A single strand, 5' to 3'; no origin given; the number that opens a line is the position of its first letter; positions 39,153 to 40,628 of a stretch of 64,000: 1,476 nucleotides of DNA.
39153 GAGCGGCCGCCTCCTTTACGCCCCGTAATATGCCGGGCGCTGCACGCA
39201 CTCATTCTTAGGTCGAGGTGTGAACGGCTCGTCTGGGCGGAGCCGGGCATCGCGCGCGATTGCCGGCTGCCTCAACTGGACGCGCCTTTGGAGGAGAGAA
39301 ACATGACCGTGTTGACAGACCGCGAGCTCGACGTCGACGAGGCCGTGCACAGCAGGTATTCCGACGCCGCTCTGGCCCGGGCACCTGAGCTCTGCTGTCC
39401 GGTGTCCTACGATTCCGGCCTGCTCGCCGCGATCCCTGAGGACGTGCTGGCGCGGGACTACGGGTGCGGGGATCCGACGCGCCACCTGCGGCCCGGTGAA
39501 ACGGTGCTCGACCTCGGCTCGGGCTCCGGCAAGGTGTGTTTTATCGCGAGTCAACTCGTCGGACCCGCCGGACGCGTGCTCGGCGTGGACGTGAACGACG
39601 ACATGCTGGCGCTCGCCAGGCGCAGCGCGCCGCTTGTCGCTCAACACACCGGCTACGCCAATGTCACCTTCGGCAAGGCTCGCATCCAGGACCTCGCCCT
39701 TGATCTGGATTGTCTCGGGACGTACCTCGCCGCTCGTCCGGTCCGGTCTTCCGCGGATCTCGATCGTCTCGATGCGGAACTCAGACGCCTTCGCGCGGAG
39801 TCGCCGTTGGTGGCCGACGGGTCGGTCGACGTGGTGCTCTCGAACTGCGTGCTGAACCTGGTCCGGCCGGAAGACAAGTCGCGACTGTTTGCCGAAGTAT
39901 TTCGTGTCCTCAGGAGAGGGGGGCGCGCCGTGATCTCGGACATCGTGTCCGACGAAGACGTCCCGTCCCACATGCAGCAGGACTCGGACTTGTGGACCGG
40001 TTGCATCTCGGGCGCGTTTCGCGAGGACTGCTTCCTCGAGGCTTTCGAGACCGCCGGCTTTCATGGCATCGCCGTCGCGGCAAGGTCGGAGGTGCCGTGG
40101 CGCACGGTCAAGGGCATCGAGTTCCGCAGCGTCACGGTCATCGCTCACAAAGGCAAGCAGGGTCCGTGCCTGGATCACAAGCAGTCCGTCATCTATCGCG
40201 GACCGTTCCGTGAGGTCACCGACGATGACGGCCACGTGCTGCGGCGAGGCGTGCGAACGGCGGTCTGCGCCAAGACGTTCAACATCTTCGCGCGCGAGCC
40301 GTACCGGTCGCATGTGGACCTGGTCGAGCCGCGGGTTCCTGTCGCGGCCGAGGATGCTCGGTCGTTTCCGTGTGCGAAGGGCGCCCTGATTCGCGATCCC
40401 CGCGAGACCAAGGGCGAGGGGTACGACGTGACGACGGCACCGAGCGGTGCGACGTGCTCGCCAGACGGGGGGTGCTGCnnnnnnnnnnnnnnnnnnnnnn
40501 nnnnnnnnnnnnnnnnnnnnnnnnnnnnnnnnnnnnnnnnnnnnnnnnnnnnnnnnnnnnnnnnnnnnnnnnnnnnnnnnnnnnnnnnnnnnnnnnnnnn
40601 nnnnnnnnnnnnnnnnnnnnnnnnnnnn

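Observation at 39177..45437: Complete arsM-arsS arsenosugar-type cassette extended by PiT and DedA transporters in a chain of overlapping genes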

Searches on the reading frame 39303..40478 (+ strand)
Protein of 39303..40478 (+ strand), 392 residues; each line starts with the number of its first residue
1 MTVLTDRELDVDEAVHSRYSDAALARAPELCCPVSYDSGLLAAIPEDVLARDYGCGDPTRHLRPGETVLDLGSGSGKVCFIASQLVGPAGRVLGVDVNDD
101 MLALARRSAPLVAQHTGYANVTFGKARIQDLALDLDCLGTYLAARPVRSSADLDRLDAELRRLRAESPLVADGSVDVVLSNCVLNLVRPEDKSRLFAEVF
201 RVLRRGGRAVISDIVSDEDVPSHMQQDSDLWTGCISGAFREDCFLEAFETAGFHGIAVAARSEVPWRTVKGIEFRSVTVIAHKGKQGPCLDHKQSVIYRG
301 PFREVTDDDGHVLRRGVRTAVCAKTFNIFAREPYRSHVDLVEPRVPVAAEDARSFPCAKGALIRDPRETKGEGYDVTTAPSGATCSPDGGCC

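Call 3: search_protein_families(library=ncbifam, proteins=[window:39303-40478:+], max_evalue=0.001)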
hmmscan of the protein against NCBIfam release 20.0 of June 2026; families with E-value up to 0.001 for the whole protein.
window:39303-40478:+ (392 aa): 24 families
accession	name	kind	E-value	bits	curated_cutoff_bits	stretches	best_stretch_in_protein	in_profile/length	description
NF040538.1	methyl_ArsM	equivalog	2.6e-98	329.5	500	1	26-347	23-345/356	arsinothricin biosynthesis methyltransferase ArsM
NF008823.0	PRK11873.1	subfamily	5.3e-56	190.1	263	2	169-264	141-234/272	arsenite methyltransferase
NF038099.1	AsSugarArsM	exception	2.3e-35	122.3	400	2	169-331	129-300/321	arsenosugar biosynthesis arsenite methyltransferase ArsM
NF041537.1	ArsM_AhpD_UU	exception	1.2e-34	119.7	510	2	148-276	119-246/345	arsenite methyltransferase/AhpD domain selenoprotein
NF047649.1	MTase_UXPK_star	exception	2.2e-33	115.5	460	2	35-132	46-141/283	methyltransferase/UXPK-star double selenoprotein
NF041536.1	ArsM_DUF2284_UU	exception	1.7e-28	99.2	575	2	160-261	131-230/459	arsenite methyltransferase/DUF2284 domain selenoprotein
NF045667.1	MTase_DVU1556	equivalog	7.5e-20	71.3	155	1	158-264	68-171/213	DVU_1556 family methyltransferase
NF040539.1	AST_met_ArsM_2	exception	2.1e-15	57.3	240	1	171-258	125-210/262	putative arsinothricin biosynthesis methyltransferase ArsM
NF043040.1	corrin_prot_MT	hypoth_equivalog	1.4e-11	44.2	180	1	62-111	38-85/216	corrinoid protein-associated methyltransferase CpaM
NF052510.1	methyltran_MpqE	exception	3.1e-10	39.8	335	1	63-163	45-142/234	methyl-plastoquinone biosynthesis methyltransferase MpqE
NF001244.0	PRK00216.1-5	equivalog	4.3e-10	39.3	216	1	64-134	48-115/236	bifunctional demethylmenaquinone methyltransferase/2-methoxy-6-polyprenyl-1,4-benzoquinol methylase UbiE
NF001240.0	PRK00216.1-1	equivalog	2.3e-08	33.4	378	1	61-108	60-107/251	bifunctional demethylmenaquinone methyltransferase/2-methoxy-6-polyprenyl-1,4-benzoquinol methylase UbiE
NF041820.1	daptide_MTase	equivalog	6.2e-08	32.4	175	0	66-132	38-100/243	daptide-type RiPP biosynthesis methyltransferase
TIGR01934.1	MenG_MenH_UbiE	subfamily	1.8e-07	30.7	158.35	1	64-134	39-103/223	ubiquinone/menaquinone biosynthesis methyltransferase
NF001556.0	PRK00377.1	equivalog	5.7e-07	29.5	238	1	62-109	38-85/198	cobalt-precorrin-6Y C(15)-methyltransferase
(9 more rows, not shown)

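Call 4: search_protein_families(library=pfam, proteins=[window:39303-40478:+], max_evalue=0.001)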
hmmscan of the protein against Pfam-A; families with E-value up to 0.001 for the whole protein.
window:39303-40478:+ (392 aa): 9 families
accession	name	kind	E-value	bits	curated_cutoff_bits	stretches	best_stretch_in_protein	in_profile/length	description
PF13847.12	Methyltransf_31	-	6.8e-26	91.1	27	2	63-132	2-67/145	Methyltransferase domain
PF13649.12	Methyltransf_25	-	3e-16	60.3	27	2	68-135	1-62/97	Methyltransferase domain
PF08241.18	Methyltransf_11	-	3.1e-15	57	21.2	2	158-211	44-95/95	Methyltransferase domain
PF08242.18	Methyltransf_12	-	3.6e-09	37.7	30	0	154-208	44-97/98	Methyltransferase domain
PF01209.24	Ubie_methyltran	-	3.9e-09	36.6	20.1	1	63-161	46-140/233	ubiE/COQ5 methyltransferase family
PF13489.12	Methyltransf_23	-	3.4e-06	27.3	27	1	62-226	20-131/164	Methyltransferase domain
PF01135.25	PCMT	-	1.5e-05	25.3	20.3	1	62-108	71-117/210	Protein-L-isoaspartate(D-aspartate) O-methyltransferase (PCMT)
PF01728.25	FtsJ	-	3e-05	24.5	24.1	1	62-117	19-73/181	FtsJ-like methyltransferase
PF06325.19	PrmA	-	3.7e-05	23.8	22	0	62-106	159-201/296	Ribosomal protein L11 methyltransferase (PrmA)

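Call 35: search_solved_structures(query=window:39303-40478:+, max_evalue=0.00001, show_alignments=2)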
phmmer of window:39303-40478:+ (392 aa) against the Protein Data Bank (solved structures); distinct sequences matched with E-value up to 0.00001: 7.
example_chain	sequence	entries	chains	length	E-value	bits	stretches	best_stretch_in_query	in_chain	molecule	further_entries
4kw7_A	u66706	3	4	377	4.9e-28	101.6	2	164-261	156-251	Arsenic methyltransferase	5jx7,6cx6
4fr0_A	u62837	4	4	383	5.1e-28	101.5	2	164-261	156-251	Arsenic methyltransferase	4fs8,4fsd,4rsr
5eg5_A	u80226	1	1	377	8.3e-27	97.5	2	164-261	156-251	Arsenic methyltransferase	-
5evj_A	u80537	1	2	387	1e-22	84.1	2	38-129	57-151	Arsenite methyltransferase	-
8xt7_A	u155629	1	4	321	4.9e-22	81.8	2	41-129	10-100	Arsenite methyltransferase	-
3cjt_A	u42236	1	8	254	6.8e-06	28.7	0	59-108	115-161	Ribosomal protein L11 methyltransferase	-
1ufk_A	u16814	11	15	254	7e-06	28.6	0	59-108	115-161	TT0836 protein | Ribosomal protein L11 methyltransferase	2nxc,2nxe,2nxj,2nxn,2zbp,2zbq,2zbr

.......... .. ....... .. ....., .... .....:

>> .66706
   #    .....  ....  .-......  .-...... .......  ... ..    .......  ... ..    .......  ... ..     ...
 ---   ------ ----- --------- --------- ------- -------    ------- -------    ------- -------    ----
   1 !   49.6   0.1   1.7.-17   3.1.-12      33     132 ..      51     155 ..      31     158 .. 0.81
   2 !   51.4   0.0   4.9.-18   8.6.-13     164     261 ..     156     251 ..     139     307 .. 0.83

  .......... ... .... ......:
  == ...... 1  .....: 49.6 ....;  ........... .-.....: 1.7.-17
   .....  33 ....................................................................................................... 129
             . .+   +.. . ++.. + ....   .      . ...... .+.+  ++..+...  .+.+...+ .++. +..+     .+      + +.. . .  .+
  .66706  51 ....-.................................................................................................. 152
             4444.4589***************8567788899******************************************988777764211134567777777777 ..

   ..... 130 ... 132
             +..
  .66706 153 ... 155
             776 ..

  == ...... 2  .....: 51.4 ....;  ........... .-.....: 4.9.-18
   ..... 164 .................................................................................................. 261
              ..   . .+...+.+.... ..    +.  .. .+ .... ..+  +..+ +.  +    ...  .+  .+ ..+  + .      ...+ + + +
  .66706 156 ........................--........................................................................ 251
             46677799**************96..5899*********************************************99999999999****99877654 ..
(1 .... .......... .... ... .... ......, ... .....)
